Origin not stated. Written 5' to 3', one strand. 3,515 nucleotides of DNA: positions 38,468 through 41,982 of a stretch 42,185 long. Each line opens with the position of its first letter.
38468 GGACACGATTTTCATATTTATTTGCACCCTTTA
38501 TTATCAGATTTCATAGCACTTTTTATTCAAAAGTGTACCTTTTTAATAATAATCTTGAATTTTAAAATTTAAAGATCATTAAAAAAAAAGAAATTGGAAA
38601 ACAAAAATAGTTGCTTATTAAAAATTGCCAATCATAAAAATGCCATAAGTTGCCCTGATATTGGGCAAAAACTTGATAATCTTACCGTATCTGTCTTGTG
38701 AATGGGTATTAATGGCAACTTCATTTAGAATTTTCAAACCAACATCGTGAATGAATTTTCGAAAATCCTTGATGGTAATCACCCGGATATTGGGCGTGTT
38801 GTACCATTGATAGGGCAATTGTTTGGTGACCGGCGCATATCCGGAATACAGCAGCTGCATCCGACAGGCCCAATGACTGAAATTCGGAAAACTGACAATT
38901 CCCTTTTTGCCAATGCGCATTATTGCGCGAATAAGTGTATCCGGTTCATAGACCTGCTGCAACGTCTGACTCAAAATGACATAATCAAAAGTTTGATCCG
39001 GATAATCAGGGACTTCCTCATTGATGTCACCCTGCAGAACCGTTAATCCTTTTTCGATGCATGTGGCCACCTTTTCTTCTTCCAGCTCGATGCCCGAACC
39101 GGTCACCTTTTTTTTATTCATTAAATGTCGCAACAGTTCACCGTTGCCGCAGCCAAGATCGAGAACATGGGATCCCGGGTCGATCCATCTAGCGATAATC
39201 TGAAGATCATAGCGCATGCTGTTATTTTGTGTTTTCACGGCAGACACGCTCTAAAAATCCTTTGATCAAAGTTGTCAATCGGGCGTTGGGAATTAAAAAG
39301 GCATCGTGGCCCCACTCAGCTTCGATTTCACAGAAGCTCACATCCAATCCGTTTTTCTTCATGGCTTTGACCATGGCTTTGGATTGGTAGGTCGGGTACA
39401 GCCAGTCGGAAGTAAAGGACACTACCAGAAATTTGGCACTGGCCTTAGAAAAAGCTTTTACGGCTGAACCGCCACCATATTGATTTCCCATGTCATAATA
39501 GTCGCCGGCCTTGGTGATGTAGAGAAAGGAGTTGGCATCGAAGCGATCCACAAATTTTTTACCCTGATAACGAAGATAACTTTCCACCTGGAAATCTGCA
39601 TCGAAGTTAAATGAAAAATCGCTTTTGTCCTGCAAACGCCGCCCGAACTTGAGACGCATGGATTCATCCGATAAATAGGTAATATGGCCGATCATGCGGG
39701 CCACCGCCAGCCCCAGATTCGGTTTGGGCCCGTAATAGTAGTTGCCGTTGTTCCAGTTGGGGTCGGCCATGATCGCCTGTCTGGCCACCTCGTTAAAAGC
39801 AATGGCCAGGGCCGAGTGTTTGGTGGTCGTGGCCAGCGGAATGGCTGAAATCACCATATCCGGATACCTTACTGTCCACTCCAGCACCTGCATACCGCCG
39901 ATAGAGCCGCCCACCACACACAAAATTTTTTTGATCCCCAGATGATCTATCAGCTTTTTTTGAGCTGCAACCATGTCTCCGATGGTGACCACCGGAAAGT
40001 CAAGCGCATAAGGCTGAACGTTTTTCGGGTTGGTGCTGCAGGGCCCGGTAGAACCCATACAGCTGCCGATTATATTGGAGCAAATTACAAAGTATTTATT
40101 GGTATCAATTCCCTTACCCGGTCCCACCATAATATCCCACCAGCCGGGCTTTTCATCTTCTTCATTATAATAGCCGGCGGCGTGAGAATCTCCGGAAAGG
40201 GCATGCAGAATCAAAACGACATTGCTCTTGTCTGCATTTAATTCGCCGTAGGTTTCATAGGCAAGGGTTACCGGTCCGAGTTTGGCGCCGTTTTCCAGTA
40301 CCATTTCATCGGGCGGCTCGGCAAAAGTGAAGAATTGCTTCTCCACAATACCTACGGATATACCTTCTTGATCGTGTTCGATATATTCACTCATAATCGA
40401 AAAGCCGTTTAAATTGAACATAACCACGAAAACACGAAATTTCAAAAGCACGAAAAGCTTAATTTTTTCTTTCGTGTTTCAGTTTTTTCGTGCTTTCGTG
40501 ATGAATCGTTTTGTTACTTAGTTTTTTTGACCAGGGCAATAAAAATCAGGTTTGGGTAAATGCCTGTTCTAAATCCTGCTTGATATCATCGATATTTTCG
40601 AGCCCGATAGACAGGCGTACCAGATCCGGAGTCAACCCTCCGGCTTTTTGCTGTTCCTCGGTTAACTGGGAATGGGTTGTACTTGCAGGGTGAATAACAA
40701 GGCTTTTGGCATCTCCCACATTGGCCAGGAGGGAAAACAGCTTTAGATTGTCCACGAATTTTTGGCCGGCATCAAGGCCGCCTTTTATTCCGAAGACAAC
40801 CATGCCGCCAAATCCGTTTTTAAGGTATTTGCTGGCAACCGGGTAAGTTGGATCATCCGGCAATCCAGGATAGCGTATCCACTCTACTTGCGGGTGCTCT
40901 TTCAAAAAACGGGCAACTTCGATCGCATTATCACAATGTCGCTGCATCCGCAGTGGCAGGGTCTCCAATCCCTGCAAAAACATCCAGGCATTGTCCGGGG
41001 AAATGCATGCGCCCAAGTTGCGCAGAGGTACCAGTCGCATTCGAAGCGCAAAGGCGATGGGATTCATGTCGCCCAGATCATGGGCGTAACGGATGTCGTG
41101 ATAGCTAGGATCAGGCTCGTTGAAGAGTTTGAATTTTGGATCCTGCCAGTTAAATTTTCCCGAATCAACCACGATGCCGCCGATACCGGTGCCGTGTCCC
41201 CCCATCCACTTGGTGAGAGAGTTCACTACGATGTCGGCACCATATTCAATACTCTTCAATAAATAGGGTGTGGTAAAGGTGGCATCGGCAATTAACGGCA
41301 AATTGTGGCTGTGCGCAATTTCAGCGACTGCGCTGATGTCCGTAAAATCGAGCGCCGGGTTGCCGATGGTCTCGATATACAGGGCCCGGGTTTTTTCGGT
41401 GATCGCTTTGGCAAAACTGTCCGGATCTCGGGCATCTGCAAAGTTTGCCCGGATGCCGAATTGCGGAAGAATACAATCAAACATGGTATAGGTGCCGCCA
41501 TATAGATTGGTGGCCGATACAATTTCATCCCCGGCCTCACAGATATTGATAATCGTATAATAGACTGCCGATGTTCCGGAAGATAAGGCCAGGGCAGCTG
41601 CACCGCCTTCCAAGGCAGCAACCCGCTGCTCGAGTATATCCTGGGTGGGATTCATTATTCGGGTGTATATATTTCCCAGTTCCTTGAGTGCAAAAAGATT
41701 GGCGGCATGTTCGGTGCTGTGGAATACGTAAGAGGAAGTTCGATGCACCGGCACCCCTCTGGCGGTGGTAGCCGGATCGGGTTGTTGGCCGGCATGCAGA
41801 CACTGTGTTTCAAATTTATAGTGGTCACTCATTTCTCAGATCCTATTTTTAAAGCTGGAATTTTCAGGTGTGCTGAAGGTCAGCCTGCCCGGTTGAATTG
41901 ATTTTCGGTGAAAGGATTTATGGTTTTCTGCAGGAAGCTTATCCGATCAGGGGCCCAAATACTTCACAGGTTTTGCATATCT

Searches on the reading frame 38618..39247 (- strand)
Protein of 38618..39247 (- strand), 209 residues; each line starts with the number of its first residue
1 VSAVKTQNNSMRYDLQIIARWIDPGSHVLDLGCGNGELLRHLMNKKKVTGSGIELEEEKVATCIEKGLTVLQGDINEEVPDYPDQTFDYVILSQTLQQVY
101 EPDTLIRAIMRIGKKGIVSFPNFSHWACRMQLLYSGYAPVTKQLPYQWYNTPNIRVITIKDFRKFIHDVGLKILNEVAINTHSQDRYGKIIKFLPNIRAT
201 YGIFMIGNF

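Call 26: search_protein_families(library=pfam, proteins=[window:38618-39247:-], max_evalue=0.001)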
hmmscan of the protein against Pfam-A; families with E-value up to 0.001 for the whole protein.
window:38618-39247:- (209 aa): 7 families
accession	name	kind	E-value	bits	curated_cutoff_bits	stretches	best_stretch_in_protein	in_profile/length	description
PF07021.18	MetW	-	7e-71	238.3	21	1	12-206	1-193/193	Methionine biosynthesis protein MetW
PF13847.12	Methyltransf_31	-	1e-13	51.6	27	1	23-153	2-127/145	Methyltransferase domain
PF08241.18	Methyltransf_11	-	1e-11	45.7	21.2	1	29-116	1-90/95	Methyltransferase domain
PF13489.12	Methyltransf_23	-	5.9e-11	42.8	27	1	18-174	16-162/164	Methyltransferase domain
PF13649.12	Methyltransf_25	-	8e-11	42.9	27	1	28-116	1-96/97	Methyltransferase domain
PF08242.18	Methyltransf_12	-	4.2e-06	27.9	30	1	29-112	1-91/98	Methyltransferase domain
PF02353.26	CMAS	-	0.00013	21.8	27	1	14-63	52-101/273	Mycolic acid cyclopropane synthetase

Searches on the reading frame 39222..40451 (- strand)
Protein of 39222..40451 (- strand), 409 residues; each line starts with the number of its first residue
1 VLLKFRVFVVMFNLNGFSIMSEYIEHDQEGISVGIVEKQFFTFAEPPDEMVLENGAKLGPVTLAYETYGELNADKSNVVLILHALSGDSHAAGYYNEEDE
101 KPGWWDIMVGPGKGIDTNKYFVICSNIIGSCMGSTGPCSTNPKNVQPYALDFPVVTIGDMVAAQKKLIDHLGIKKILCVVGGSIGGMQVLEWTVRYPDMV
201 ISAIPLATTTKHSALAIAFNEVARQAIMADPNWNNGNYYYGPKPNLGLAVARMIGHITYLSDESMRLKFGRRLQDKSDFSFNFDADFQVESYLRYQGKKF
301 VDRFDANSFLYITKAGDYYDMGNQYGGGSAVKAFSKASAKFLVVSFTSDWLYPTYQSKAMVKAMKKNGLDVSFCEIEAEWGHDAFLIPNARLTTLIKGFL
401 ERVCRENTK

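Call 26: search_protein_families(library=pfam, proteins=[window:39222-40451:-], max_evalue=0.001)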
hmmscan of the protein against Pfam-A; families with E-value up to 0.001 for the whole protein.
window:39222-40451:- (409 aa): 1 family
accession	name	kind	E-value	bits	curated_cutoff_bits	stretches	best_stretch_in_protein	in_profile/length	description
PF00561.26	Abhydrolase_1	-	4.8e-22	79.2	25.8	1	77-386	1-242/245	alpha/beta hydrolase fold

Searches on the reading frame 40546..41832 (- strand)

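Call 26: search_protein_families(library=pfam, proteins=[window:40546-41832:-], max_evalue=0.001)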
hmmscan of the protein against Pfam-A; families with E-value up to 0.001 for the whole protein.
window:40546-41832:- (428 aa): 4 families
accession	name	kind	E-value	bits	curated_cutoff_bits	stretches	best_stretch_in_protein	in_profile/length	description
PF01053.26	Cys_Met_Meta_PP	-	1.1e-136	455.8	27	1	8-425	1-380/381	Cys/Met metabolism PLP-dependent enzyme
PF01041.23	DegT_DnrJ_EryC1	-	1e-09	38.6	19.8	1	59-185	21-147/360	DegT/DnrJ/EryC1/StrS aminotransferase family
PF00155.27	Aminotran_1_2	-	1.1e-05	25.3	19.7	1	64-224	44-235/361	Aminotransferase class I and II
PF00266.25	Aminotran_5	-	0.00049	19.6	21.5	0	135-217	127-210/371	Aminotransferase class-V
